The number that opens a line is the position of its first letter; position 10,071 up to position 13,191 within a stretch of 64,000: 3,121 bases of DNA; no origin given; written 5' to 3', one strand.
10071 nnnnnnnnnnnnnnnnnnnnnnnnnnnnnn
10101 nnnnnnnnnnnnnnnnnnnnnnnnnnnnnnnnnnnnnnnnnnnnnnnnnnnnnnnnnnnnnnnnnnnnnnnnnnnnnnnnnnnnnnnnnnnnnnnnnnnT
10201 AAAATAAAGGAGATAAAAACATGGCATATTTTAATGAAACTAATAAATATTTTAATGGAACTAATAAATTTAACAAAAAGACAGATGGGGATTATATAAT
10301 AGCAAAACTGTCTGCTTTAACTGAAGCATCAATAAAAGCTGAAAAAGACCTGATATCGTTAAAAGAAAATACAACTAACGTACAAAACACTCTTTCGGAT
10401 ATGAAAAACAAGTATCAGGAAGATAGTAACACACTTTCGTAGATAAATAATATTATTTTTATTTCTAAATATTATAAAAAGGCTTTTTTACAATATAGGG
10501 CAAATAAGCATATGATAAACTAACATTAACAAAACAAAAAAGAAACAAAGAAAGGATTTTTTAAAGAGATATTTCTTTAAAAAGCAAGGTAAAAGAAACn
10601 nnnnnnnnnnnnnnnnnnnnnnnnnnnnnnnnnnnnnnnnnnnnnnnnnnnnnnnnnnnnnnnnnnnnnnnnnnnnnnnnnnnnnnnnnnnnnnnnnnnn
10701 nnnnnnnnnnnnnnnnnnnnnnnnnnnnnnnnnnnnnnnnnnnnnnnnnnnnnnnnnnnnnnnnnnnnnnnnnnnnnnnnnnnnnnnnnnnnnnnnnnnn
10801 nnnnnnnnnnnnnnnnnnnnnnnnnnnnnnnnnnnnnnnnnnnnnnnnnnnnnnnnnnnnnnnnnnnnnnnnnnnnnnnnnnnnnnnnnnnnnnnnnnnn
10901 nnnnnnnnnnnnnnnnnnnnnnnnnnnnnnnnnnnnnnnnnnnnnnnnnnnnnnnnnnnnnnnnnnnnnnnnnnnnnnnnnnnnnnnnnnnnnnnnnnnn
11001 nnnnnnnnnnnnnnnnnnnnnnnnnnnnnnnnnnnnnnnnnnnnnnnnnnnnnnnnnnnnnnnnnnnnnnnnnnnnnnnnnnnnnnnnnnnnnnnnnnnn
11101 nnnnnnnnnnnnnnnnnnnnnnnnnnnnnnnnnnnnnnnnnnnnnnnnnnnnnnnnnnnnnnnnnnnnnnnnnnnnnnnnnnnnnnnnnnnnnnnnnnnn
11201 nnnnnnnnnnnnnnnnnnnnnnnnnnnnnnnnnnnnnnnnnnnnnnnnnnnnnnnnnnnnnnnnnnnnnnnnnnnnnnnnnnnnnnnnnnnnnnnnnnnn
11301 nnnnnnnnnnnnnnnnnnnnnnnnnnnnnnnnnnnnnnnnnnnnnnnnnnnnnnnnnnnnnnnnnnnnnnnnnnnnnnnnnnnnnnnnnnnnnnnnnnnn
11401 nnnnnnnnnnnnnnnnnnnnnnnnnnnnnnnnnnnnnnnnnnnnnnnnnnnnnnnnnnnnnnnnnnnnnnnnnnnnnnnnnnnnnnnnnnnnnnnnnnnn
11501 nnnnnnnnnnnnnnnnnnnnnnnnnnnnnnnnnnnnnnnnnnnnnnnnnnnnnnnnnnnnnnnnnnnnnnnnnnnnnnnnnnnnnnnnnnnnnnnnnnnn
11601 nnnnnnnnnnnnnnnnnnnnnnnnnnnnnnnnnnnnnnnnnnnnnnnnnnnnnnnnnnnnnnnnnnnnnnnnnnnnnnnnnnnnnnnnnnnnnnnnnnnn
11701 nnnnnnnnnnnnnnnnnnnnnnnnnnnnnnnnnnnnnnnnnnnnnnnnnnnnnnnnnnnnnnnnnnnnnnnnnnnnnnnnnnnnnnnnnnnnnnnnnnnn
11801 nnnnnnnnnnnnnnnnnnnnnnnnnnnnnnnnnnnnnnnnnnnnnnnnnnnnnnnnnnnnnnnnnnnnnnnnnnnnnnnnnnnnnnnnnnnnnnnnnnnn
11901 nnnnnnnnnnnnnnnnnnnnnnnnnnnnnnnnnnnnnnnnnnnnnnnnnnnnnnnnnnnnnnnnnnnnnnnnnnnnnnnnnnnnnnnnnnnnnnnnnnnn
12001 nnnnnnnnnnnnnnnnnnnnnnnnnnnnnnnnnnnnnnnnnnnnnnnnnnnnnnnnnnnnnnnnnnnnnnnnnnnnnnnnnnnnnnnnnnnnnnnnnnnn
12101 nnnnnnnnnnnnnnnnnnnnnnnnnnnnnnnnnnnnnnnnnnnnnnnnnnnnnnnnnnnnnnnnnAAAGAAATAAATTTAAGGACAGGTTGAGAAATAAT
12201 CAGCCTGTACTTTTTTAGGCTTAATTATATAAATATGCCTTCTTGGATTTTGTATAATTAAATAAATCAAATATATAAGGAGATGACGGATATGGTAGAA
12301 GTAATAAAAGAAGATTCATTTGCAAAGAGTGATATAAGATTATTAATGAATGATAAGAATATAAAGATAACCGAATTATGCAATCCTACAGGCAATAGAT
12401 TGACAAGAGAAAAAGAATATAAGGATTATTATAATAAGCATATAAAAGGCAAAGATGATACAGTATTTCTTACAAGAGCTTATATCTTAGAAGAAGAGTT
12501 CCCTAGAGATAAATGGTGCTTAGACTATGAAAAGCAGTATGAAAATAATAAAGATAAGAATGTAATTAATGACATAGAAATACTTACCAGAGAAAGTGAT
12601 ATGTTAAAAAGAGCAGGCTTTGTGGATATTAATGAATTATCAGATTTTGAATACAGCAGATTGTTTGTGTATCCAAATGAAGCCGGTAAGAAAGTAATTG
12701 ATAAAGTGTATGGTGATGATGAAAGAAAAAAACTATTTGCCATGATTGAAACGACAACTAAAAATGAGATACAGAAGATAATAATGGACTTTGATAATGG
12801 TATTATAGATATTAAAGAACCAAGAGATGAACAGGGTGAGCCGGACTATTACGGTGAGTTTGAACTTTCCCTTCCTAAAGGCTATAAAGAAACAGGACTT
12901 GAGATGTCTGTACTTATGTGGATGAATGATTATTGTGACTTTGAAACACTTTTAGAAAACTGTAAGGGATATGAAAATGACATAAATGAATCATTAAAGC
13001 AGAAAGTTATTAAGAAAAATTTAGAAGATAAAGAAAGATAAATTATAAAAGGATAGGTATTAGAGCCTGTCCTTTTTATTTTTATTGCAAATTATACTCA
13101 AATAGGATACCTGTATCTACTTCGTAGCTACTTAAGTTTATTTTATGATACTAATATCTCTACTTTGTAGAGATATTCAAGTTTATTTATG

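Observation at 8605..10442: Segmentally duplicated two-gene cassette: small ART/PARP-like (YHGTS) protein + 73-aa coiled-coil partner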

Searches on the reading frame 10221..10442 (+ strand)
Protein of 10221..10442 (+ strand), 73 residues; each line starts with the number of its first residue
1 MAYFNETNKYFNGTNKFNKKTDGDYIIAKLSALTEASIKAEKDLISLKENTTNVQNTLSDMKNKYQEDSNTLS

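Call 5: search_protein_families(library=pfam, proteins=[window:10221-10442:+], max_evalue=1)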
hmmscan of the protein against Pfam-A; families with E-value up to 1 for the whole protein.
window:10221-10442:+ (73 aa): 2 families
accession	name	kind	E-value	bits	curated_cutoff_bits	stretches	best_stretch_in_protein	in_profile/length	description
PF20438.3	SpoIVA_middle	-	0.043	14.4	25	1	12-67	67-122/179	Stage IV sporulation protein A, middle domain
PF22326.1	MMS21_N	-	0.069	13.7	27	1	39-71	7-39/103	E3 SUMO-protein ligase MMS21, N-terminal domain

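Call 6: search_protein_families(library=phrogs, proteins=[window:10221-10442:+], max_evalue=1)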
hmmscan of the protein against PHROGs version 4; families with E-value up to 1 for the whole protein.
window:10221-10442:+ (73 aa): 0 families

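Call 16: search_protein_families(library=ncbifam, proteins=[window:10221-10442:+], max_evalue=1)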
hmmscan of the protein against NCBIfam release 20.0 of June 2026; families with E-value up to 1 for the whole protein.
window:10221-10442:+ (73 aa): 1 family
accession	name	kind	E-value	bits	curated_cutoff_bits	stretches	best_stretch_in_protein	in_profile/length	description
TIGR00811.1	sit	subfamily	0.053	11.9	1047.6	1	9-66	453-510/548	silicon transporter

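Call 17: search_protein_families(library=padloc, proteins=[window:10221-10442:+], max_evalue=1)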
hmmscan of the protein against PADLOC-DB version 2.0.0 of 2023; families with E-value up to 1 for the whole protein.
window:10221-10442:+ (73 aa): 1 family
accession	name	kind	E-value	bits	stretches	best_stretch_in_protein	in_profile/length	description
PDLC04786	PDC-S01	-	0.0064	13.3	1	12-63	58-108/439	-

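Call 19: find_homologous_proteins(query=window:10221-10442:+, max_evalue=0.01)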
Query window:10221-10442:+ (73 aa): 1 proteins with E <= 0.01 among 1 candidates.
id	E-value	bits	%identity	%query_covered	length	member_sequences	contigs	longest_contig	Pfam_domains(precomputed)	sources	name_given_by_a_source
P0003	2.2e-37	143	99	100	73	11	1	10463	-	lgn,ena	-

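Call 67: predict_structure(protein=window:10221-10442:+)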
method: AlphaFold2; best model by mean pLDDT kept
length: 73 residues; sequences in the alignment: 1
mean_pLDDT: 83.9   pTM: 0.53
mean pLDDT of the five models: 83.9, 83.1, 82.8, 81.6, 79.1
residues with pLDDT >= 90: 46; 70-90: 7; 50-70: 13; < 50: 7
segments of 3 or more residues with pLDDT < 50: 2-6
pLDDT, mean of each block of 10 residues (from residue 1): 49 59 88 98 99 98 96 86
secondary structure, 60 per line:
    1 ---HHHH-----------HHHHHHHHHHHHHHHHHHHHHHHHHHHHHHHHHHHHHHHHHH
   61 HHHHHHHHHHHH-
elements in order: H4-7 H19-72

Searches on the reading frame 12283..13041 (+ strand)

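Call 5: search_protein_families(library=pfam, proteins=[window:12283-13041:+], max_evalue=1)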
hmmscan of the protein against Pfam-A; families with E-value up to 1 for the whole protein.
window:12283-13041:+ (252 aa): 0 families

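Call 6: search_protein_families(library=phrogs, proteins=[window:12283-13041:+], max_evalue=1)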
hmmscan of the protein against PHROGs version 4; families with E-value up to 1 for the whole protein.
window:12283-13041:+ (252 aa): 1 family
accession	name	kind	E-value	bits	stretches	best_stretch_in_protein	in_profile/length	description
phrog_212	-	head and packaging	0.073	13.5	1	81-134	10-61/301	major head protein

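Call 17: search_protein_families(library=padloc, proteins=[window:12283-13041:+], max_evalue=1)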
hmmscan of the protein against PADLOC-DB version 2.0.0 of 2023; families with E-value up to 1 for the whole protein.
window:12283-13041:+ (252 aa): 0 families
